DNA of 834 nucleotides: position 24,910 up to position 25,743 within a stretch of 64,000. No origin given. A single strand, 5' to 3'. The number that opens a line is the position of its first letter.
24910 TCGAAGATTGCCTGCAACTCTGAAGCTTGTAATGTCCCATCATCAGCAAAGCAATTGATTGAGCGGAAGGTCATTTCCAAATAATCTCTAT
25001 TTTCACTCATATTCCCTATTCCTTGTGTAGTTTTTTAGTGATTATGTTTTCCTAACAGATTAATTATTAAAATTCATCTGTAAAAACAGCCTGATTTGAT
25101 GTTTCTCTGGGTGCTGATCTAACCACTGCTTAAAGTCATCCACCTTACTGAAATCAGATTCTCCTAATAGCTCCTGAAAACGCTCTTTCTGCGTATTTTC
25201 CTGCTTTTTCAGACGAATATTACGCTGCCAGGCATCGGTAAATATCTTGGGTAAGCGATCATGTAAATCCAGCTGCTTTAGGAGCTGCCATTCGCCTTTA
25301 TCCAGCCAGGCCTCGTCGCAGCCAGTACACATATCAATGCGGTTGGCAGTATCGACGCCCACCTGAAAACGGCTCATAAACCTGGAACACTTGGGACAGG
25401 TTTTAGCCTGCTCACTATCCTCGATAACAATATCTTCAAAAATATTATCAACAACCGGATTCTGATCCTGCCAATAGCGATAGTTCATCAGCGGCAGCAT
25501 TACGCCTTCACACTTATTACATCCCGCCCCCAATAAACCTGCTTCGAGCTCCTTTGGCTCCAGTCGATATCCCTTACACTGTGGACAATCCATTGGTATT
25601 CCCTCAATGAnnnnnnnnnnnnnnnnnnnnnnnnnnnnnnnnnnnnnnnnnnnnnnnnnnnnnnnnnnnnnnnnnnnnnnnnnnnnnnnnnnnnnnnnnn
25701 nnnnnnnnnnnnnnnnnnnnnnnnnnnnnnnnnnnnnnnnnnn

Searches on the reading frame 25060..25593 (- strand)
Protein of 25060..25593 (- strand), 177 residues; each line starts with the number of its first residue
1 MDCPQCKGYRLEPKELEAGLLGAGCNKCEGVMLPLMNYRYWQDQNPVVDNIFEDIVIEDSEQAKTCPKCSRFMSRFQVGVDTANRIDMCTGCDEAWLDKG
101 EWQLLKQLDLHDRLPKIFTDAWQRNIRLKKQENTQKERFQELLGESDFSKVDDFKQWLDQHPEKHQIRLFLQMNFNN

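Call 4: search_protein_families(library=pfam, proteins=[window:25060-25593:-], max_evalue=0.01)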
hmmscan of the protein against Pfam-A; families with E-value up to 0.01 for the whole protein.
window:25060-25593:- (177 aa): 2 families
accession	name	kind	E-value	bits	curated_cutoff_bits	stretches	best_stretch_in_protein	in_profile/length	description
PF13453.11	Zn_ribbon_TFIIB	-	2.6e-08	33.6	22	2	65-105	1-38/41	Transcription factor zinc-finger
PF04981.18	NMD3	-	0.00056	19.9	24.9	1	63-135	13-82/243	NMD3 family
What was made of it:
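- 25060..25593 (-): g6: double zinc-ribbon protein, 177 aa. A recurrent accessory gene of this operon family. Pfam Zn_ribbon_TFIIB, 2 stretches (call 4).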

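Call 5: search_protein_families(library=ncbifam, proteins=[window:25060-25593:-], max_evalue=0.01)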
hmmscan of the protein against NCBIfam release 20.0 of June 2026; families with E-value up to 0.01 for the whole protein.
window:25060-25593:- (177 aa): 0 families

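Call 6: search_protein_families(library=padloc, proteins=[window:25060-25593:-], max_evalue=0.01)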
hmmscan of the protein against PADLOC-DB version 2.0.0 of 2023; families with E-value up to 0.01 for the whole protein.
window:25060-25593:- (177 aa): 0 families
